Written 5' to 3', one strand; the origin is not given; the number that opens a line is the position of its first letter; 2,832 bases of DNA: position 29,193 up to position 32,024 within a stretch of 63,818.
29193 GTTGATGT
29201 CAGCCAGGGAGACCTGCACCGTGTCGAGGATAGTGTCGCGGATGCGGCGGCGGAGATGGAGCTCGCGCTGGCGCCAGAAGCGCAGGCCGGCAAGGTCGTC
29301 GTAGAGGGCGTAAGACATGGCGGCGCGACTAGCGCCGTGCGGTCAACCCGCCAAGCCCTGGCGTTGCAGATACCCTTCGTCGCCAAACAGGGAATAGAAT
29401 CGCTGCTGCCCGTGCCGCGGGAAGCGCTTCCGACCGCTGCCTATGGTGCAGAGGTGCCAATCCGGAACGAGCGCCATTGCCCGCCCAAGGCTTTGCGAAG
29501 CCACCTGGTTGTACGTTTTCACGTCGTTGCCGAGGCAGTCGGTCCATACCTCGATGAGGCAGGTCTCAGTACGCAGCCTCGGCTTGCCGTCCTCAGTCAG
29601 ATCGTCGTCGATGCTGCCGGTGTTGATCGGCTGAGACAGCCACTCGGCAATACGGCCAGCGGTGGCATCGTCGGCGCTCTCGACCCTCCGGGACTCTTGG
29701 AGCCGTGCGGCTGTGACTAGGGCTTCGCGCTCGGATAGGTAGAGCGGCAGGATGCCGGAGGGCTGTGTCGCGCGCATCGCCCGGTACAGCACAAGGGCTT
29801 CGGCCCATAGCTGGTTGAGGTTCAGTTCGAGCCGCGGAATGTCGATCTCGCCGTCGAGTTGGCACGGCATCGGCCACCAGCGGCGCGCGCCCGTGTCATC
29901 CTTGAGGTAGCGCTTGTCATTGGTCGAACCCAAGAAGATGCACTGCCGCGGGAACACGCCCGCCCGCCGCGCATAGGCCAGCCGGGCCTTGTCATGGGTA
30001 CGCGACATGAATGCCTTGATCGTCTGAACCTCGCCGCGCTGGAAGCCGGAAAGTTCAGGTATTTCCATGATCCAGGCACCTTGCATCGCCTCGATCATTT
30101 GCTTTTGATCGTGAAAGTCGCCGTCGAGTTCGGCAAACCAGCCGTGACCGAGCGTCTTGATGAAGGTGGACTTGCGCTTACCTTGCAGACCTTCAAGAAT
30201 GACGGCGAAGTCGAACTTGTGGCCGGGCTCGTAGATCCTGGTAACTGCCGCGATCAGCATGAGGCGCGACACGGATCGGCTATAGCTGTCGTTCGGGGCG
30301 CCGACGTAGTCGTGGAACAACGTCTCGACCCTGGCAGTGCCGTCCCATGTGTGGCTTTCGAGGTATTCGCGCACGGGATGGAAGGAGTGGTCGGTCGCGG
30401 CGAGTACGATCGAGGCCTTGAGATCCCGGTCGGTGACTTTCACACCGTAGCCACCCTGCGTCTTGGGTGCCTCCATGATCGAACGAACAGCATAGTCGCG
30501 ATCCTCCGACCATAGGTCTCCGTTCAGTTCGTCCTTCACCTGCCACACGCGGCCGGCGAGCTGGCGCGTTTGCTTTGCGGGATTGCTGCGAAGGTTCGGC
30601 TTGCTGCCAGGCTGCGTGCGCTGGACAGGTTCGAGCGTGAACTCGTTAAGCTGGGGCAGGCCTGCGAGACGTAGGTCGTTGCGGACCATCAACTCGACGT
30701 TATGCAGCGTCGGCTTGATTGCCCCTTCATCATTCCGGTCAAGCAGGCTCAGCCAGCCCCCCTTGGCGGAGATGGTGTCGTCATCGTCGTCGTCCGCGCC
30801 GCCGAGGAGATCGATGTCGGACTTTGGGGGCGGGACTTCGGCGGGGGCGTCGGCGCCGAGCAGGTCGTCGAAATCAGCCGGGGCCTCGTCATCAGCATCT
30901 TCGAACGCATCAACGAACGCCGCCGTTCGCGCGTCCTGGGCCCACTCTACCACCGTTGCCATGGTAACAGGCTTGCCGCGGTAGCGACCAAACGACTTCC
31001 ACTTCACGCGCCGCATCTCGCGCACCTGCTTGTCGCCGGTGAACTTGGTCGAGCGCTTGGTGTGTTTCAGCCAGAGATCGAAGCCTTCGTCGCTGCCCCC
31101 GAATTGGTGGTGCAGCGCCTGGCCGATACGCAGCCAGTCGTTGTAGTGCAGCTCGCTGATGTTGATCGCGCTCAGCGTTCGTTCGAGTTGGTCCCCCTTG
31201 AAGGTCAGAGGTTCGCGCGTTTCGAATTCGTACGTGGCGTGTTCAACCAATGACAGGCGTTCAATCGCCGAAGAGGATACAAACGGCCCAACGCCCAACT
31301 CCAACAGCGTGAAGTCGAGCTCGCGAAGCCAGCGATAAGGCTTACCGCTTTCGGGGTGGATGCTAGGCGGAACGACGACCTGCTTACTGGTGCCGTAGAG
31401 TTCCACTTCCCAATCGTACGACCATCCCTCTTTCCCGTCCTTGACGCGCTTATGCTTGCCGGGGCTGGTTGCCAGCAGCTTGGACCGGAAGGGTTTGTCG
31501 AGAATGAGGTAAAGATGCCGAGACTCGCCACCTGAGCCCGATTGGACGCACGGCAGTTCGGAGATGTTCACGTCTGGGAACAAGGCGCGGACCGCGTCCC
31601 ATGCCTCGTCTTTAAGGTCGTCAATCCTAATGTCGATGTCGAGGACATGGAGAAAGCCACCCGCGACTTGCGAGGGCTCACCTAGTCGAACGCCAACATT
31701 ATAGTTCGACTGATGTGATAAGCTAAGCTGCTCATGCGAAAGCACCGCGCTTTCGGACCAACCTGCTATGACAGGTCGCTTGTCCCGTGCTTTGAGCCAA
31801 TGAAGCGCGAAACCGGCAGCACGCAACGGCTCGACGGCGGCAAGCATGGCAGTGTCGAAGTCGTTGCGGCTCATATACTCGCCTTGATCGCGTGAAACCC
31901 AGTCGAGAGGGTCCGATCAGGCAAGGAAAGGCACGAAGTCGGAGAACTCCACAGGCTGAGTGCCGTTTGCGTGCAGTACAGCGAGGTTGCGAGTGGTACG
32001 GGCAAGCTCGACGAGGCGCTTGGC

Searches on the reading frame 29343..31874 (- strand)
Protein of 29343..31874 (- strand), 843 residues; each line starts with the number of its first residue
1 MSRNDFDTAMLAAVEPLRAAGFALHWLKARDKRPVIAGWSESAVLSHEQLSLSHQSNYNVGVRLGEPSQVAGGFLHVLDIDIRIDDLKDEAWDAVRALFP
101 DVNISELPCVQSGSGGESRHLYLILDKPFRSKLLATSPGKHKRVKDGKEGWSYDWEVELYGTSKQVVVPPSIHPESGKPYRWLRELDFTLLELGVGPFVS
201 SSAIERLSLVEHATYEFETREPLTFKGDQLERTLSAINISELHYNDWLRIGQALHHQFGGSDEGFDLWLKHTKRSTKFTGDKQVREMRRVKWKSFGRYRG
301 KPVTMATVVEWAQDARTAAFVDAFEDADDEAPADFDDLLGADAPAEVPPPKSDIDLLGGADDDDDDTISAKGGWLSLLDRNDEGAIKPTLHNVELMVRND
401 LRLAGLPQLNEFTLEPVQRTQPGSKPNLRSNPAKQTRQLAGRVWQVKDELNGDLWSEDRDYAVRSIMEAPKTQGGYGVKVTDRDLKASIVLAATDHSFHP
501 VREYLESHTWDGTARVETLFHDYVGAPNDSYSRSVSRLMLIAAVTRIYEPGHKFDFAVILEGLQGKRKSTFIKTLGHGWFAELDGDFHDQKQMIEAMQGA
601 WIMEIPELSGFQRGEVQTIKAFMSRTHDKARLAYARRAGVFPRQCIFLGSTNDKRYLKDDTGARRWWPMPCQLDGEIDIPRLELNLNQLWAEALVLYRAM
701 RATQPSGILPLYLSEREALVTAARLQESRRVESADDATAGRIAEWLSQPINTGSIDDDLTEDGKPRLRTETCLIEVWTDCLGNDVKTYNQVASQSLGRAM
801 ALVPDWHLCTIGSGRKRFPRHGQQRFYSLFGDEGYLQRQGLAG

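Call 12: search_protein_families(library=phrogs, proteins=[window:29343-31874:-], max_evalue=0.01)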
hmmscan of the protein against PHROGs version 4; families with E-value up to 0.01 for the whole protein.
window:29343-31874:- (843 aa): 11 families
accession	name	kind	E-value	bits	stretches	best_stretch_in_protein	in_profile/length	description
phrog_256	-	DNA, RNA and nucleotide metabolism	4.4e-106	357.3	1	309-828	338-793/798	DNA helicase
phrog_1313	-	DNA, RNA and nucleotide metabolism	4e-97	327.4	1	244-825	13-550/568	DNA helicase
phrog_15962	-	DNA, RNA and nucleotide metabolism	2.8e-48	165.8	2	483-700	474-699/835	DNA primase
phrog_2249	-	DNA, RNA and nucleotide metabolism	2.8e-38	133.1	1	373-755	335-720/802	DNA primase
phrog_16593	-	DNA, RNA and nucleotide metabolism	4e-37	129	1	480-694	483-698/823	DNA primase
phrog_36873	-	DNA, RNA and nucleotide metabolism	1.8e-28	99.8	1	478-697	470-687/1082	DNA helicase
phrog_1156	-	DNA, RNA and nucleotide metabolism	6.7e-26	92.1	1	4-353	7-353/855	DNA primase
phrog_3022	-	DNA, RNA and nucleotide metabolism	1.7e-17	64.1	1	43-332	58-332/788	DNA primase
phrog_4630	-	DNA, RNA and nucleotide metabolism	3.5e-17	63.3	1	509-671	195-365/581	DNA primase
phrog_2597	-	DNA, RNA and nucleotide metabolism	2.4e-07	30.7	1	229-342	6-107/747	DNA primase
phrog_29234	-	unknown function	0.00056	19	1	232-309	245-313/887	-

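Call 13: search_protein_families(library=pfam, proteins=[window:29343-31874:-], max_evalue=0.01)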
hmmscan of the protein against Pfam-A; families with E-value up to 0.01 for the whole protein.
window:29343-31874:- (843 aa): 4 families
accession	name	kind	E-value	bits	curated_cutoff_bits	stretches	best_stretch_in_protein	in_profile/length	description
PF05272.17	VapE-like_dom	-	1.9e-71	240.4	25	1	505-702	1-197/217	Virulence-associated protein E-like domain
PF09250.16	Prim-Pol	-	5.4e-17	63.1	22.8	1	19-185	6-148/158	Bifunctional DNA primase/polymerase, N-terminal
PF08707.16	PriCT_2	-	6e-16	59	22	1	231-312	2-77/77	Primase C terminal 2 (PriCT-2)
PF19263.5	DUF5906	-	0.0056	17.8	27.6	1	560-665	1-114/114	Family of unknown function (DUF5906)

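Call 14: find_related_loci(query=window:29343-31874:-, collection=viral_contigs, flank=6000)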
Query window:29343-31874:- (843 aa) in viral_contigs; peptide patterns used: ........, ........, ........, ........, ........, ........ (x = any residue, [..] = any of these).
50 stretches matched a pattern; 1 encode a relative of the query (tblastn E <= 1e-3); 1 distinct loci.
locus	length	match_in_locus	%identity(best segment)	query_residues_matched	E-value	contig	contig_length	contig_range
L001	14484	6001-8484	55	10-831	0e+0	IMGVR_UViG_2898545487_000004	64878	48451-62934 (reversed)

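Call 21: find_related_loci(query=A1, collection=genome_contigs, flank=8000)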
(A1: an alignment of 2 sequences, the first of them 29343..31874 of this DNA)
Query A1 (843 aa) in genome_contigs; peptide patterns used: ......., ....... (x = any residue, [..] = any of these).
111 stretches matched a pattern; 4 encode a relative of the query (tblastn E <= 1e-3); 4 distinct loci.
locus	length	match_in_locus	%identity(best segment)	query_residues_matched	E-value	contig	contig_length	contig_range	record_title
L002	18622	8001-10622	66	1-841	0e+0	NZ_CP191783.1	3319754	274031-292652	Sphingomonas hankookensis isolate E10 chromosome, complete genome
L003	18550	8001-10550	57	6-842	0e+0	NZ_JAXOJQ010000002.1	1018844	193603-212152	Sphingomonas sp. RB3P16 Y653_2, whole genome shotgun sequence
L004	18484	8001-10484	55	10-831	0e+0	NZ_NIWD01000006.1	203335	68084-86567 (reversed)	Sphingopyxis sp. GW247-27LB scaffold8.1, whole genome shotgun sequence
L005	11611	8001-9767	57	215-827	0e+0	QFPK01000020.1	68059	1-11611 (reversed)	MAG: Sphingomonas sp. isolate S2_005_003_R2_46 S2_005_003_R2_scaffold_267, whole genome shotgun sequence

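Call 22: find_related_loci(query=A1, collection=viral_contigs, flank=8000)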
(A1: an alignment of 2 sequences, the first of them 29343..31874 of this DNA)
Query A1 (843 aa) in viral_contigs; peptide patterns used: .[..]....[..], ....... (x = any residue, [..] = any of these).
224 stretches matched a pattern; 91 encode a relative of the query (tblastn E <= 1e-3); the best 80 are kept; 80 distinct loci.
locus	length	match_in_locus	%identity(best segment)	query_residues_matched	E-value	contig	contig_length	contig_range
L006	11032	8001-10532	59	1-842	0e+0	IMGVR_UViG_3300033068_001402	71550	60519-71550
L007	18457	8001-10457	59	4-827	0e+0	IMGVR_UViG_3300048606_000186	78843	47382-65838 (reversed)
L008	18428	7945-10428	55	10-831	0e+0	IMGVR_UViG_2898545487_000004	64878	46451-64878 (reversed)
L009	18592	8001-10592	56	1-841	0e+0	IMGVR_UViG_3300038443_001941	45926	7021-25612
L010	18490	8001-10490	54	1-831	0e+0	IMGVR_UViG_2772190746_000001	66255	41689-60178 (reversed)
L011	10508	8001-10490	54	1-836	0e+0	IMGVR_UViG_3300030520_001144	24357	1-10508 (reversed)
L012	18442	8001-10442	53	13-831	0e+0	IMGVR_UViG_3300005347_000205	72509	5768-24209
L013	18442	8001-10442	53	13-831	0e+0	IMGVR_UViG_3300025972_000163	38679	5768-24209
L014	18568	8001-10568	58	1-841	0e+0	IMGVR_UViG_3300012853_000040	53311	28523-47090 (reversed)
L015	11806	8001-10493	49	4-827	0e+0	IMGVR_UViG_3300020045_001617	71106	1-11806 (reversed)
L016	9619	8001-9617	51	13-549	5e-167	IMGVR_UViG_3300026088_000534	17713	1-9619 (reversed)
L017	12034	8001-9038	55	9-346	1e-107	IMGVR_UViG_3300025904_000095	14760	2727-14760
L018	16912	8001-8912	39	10-312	1e-54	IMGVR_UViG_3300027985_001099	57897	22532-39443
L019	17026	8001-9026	38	21-346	6e-53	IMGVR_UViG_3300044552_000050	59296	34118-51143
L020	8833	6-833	33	553-827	1e-37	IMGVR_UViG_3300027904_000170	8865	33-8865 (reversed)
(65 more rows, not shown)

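Call 47: find_related_loci(query=A3, collection=metagenome_contigs, flank=8000)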
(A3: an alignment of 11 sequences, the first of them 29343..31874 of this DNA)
Query A3 (843 aa) in metagenome_contigs; peptide patterns used: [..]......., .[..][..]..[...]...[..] (x = any residue, [..] = any of these).
600 stretches matched a pattern (row limit reached: there are more); 58 encode a relative of the query (tblastn E <= 1e-3); 58 distinct loci.
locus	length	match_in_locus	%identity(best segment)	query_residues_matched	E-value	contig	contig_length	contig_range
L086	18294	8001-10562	66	17-841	0e+0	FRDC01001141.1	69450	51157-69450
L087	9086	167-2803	60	10-836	0e+0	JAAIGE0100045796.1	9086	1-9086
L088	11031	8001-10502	59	1-827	0e+0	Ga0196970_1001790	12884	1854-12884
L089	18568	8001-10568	58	1-841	0e+0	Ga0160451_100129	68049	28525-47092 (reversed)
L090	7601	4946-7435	56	8-842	0e+0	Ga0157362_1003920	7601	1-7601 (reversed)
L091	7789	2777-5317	57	3-842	0e+0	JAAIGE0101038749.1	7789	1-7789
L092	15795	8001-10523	57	3-827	0e+0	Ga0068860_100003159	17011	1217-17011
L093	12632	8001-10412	57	14-842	0e+0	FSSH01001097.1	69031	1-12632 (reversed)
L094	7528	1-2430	57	13-828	0e+0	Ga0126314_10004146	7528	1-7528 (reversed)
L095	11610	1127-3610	54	11-831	0e+0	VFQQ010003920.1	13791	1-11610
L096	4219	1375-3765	53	10-839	0e+0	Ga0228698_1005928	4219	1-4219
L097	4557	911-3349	54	8-829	0e+0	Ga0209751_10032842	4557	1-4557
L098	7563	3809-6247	53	8-829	0e+0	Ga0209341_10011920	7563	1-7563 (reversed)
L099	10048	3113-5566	52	7-828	0e+0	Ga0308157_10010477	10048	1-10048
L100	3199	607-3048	53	13-838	0e+0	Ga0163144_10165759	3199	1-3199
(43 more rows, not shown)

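Call 50: search_solved_structures(query=window:29343-31874:-, max_evalue=1)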
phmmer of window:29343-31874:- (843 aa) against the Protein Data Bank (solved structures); distinct sequences matched with E-value up to 1: 3.
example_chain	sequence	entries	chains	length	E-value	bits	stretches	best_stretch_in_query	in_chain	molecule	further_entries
7pds_A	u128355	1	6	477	1.1e-51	179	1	483-751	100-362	Similar to D. nodosus vapE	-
8acu_A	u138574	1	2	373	0.36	11.8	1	66-100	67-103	GTP pyrophosphokinase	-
6yxa_A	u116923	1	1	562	0.6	11.1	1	66-100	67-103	GTP pyrophosphokinase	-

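Call 54: find_homologous_proteins(query=window:29343-31874:-, max_evalue=1e-30)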
Query window:29343-31874:- (843 aa): 511 proteins with E <= 1e-30 among 8000 candidates; the best 120 are listed.
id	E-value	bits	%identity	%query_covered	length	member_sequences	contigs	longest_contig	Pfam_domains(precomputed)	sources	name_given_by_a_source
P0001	0.0e+0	1960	100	100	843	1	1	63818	PF05272.18,PF08707.17,PF09250.17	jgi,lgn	jgi:predicted P-loop ATPase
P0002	0.0e+0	1427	71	99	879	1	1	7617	PF05272.18,PF08707.17,PF09250.17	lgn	-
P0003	0.0e+0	1371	67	99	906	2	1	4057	PF05272.18,PF08707.17,PF09250.17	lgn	-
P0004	0.0e+0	1339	76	56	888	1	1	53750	PF05272.18,PF08707.17,PF09250.17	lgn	-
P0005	0.0e+0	1329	68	65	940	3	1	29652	PF05272.18,PF08707.17,PF09250.17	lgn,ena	-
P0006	0.0e+0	1294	66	100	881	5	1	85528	PF05272.18,PF08707.17,PF09250.17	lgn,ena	-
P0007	0.0e+0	1292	67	99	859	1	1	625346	PF05272.18,PF08707.17,PF09250.17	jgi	jgi:hypothetical protein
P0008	0.0e+0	1278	66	100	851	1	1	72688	PF05272.18,PF08707.17,PF09250.17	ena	-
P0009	0.0e+0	1273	64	98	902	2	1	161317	PF05272.18,PF08707.17,PF09250.17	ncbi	-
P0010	0.0e+0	1264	65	100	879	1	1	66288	PF05272.18,PF08707.17,PF09250.17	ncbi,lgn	-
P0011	0.0e+0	1261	68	98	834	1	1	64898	PF05272.18,PF08707.17,PF09250.17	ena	-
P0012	0.0e+0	1255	63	100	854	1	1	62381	PF05272.18,PF08707.17,PF09250.17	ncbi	-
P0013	0.0e+0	1253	64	98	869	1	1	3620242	PF05272.18,PF08707.17,PF09250.17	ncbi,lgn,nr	ncbi:bifunctional DNA primase/polymerase [Sphingomonadaceae bacterium OTU29MARTA1]|nr:bifunctional D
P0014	0.0e+0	1231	65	95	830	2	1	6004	PF05272.18,PF08707.17,PF09250.17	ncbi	-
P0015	0.0e+0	1211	65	92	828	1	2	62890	PF05272.18,PF08707.17,PF09250.17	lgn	-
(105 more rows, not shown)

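Call 59: find_encoding_contigs(protein=P0001, flank=10000, max_places=2)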
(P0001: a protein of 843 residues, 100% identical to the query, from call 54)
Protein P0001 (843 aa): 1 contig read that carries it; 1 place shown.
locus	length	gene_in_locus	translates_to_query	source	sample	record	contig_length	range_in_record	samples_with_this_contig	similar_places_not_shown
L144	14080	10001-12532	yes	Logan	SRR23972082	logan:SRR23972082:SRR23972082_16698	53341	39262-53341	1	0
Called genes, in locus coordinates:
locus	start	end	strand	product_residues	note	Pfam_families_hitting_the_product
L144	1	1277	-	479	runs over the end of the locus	PF04851:ResIII, PF00271:Helicase_C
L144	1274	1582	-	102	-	-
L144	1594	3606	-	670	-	-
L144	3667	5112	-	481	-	PF00145:DNA_methylase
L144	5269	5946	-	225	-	PF10991:Enc34_ssDNA-bd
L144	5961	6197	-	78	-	PF24729:Acb2_Tad1_hairpin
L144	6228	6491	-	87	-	-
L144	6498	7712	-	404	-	PF10926:DUF2800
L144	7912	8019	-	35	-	-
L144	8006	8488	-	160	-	PF04542:Sigma70_r2, PF08281:Sigma70_r4_2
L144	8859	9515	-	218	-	-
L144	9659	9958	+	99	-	-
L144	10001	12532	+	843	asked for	PF09250:Prim-Pol, PF08707:PriCT_2, PF05272:VapE-like_dom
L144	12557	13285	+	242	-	PF00587:tRNA-synt_2b (faint)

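Call 68: search_dna_similar(query=window:29343-31874:-, collection=phages, mode=protein, max_rows=15)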
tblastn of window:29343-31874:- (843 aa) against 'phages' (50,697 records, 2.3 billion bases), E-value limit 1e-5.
Records with a match: 1081; places in all: 1081; records where one place covers at least 80% of the query: 23.
Best place of each record, by identity: <60% 1081.
By first word of the organism name: Pseudomonas 271; Streptococcus 124; Bacteroides 105; Staphylococcus 87; Xanthomonas 50; Brucella 39; Escherichia 36; Paenibacillus 24; Phocaeicola 24; Rhodobacter 23; and 79 more.
By host as written in the record: Pseudomonas aeruginosa 108; Pseudomonas aeruginosa PAO1 82; - 78; Staphylococcus aureus 34; Rhodobacter capsulatus YW1 23; Pseudomonas sp. 22; Escherichia coli 18; Xanthomonas oryzae pv. oryzae 14; and 415 more.
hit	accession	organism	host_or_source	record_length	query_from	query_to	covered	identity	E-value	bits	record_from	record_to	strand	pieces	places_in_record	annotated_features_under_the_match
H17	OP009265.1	Rhodobacter phage RcAqua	Rhodobacter capsulatus YW1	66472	17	827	96%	43.8%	0e+0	610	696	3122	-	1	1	DNA primase/polymerase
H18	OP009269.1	Rhodobacter phage RcDora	Rhodobacter capsulatus YW1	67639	17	827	96%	43.8%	0e+0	610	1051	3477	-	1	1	DNA primase/polymerase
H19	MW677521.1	Rhodobacter phage RcPescado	Rhodobacter capsulatus YW1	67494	17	827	96%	43.7%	0e+0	605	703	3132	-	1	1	1: DNA primase/polymerase domain protein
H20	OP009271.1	Rhodobacter phage RcJoli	Rhodobacter capsulatus YW1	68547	17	827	96%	43.6%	0e+0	605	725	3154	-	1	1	DNA primase/polymerase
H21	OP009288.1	Rhodobacter phage RcWhiteOak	Rhodobacter capsulatus YW1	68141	17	827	96%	43.5%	0e+0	604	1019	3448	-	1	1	DNA primase/polymerase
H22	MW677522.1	Rhodobacter phage RcPutin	Rhodobacter capsulatus YW1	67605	17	827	96%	43.3%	0e+0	586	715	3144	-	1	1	1: DNA primase/polymerase domain protein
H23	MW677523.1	Rhodobacter phage RcRios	Rhodobacter capsulatus YW1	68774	17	827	96%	43.3%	0e+0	586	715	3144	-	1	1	1: DNA primase/polymerase domain protein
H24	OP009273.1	Rhodobacter phage RcKeef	Rhodobacter capsulatus YW1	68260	17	839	98%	42.5%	0e+0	595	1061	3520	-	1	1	DNA primase/polymerase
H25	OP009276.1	Rhodobacter phage RcLkye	Rhodobacter capsulatus YW1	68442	17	839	98%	42.5%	0e+0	595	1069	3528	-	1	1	DNA primase/polymerase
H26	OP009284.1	Rhodobacter phage RcPeripeteia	Rhodobacter capsulatus YW1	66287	17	839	98%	42.5%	0e+0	595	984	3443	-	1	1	DNA primase/polymerase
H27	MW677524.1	Rhodobacter phage RcSalem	Rhodobacter capsulatus YW1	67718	17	839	98%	42.5%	8e-180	580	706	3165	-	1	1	1: DNA primase/polymerase domain protein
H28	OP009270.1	Rhodobacter phage RcExplorer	Rhodobacter capsulatus YW1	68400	17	827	96%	42.8%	0e+0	595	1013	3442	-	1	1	DNA primase/polymerase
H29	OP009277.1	Rhodobacter phage RcMaeve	Rhodobacter capsulatus YW1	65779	17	827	96%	42.8%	0e+0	595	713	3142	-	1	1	DNA primase/polymerase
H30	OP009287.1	Rhodobacter phage RcWata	Rhodobacter capsulatus YW1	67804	17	827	96%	42.8%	0e+0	595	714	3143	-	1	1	DNA primase/polymerase domain protein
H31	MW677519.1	Rhodobacter phage RcMrWorf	Rhodobacter capsulatus YW1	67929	17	803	93%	43.6%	0e+0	595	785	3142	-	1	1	1: DNA primase/polymerase domain protein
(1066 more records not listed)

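Call 91: find_encoding_contigs(protein=P0011, flank=6000, max_places=1)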
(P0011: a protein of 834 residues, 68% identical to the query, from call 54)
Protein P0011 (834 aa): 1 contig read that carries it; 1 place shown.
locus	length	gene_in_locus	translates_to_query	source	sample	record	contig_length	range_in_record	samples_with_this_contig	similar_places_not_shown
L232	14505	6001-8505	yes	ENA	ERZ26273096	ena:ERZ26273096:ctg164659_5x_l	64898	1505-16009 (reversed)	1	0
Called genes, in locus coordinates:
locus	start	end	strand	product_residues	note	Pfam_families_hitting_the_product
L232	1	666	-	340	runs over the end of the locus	-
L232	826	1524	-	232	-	PF10991:Enc34_ssDNA-bd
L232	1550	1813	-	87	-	-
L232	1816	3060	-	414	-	PF10926:DUF2800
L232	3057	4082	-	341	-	PF01555:N6_N4_Mtase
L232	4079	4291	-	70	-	-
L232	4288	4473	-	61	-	-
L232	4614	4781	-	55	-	-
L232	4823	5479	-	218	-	-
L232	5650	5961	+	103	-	-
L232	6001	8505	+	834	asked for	PF09250:Prim-Pol, PF08707:PriCT_2, PF05272:VapE-like_dom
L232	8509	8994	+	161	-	PF01844:HNH, PF14279:HNH_5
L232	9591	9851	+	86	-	-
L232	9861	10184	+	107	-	-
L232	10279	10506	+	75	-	-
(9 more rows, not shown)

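Call 92: find_encoding_contigs(protein=P0012, flank=6000, max_places=1)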
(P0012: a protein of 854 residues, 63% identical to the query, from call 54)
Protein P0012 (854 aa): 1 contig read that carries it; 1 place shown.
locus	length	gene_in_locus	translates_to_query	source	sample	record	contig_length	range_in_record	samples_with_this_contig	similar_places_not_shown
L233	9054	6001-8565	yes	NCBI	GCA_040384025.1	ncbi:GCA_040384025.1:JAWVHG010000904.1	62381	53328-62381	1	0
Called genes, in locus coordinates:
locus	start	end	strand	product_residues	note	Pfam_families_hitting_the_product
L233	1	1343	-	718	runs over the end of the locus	PF00145:DNA_methylase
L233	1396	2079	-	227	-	PF10991:Enc34_ssDNA-bd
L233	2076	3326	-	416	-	PF10926:DUF2800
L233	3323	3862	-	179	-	PF04116:FA_hydroxylase (weak), PF10520:Lipid_desat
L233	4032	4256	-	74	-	-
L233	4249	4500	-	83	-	-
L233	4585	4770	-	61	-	-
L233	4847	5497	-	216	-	-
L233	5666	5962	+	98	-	-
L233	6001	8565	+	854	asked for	PF09250:Prim-Pol, PF08707:PriCT_2, PF05272:VapE-like_dom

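Call 93: find_encoding_contigs(protein=P0008, flank=6000, max_places=1)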
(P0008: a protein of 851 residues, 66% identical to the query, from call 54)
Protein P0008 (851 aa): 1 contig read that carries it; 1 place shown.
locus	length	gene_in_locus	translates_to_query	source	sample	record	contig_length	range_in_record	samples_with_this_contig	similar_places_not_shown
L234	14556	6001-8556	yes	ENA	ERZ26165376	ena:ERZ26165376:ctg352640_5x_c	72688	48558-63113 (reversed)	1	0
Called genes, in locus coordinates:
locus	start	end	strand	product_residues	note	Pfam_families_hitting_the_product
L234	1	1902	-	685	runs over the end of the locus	PF00145:DNA_methylase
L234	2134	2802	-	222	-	PF10991:Enc34_ssDNA-bd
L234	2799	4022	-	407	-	PF10926:DUF2800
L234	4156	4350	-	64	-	-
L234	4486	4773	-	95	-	-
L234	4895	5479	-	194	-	-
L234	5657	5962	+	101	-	-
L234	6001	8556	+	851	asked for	PF09250:Prim-Pol, PF08707:PriCT_2, PF05272:VapE-like_dom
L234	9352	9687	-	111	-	-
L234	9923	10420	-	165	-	-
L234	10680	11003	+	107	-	-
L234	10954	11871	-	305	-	PF12760:Zn_ribbon_IS1595, PF12762:DDE_Tnp_IS1595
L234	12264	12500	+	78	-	-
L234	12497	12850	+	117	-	-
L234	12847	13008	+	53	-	-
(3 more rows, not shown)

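Call 94: find_encoding_contigs(protein=P0015, flank=6000, max_places=1)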
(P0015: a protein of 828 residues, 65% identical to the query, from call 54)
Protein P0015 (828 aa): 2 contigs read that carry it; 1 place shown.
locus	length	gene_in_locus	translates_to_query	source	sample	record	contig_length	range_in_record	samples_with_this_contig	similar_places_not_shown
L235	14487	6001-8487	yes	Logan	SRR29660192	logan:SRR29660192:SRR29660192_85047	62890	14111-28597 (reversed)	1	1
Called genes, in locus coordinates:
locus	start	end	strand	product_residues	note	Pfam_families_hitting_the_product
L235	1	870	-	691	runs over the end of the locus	-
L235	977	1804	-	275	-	PF10991:Enc34_ssDNA-bd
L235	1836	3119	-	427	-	PF10926:DUF2800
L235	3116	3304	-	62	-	-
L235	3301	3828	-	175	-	PF04116:FA_hydroxylase (weak), PF10520:Lipid_desat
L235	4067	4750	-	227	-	-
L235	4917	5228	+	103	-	-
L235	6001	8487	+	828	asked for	PF09250:Prim-Pol, PF08707:PriCT_2, PF05272:VapE-like_dom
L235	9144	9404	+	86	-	-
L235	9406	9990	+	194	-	-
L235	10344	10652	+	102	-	-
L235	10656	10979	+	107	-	-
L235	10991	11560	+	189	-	-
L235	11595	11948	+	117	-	-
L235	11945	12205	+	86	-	-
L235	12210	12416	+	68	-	-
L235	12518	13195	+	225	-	-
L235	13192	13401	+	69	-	-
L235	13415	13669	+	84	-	-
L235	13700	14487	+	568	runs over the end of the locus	PF12083:DUF3560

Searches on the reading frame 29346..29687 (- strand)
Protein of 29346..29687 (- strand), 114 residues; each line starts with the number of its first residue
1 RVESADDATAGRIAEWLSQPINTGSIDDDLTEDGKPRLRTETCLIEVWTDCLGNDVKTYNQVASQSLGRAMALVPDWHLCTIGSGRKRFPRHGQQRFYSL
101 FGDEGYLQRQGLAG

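Call 51: find_homologous_proteins(query=window:29346-29687:-, max_evalue=0.001)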
Query seq(114 aa): 6 candidates shared short words with the query, none scored E <= 0.001.
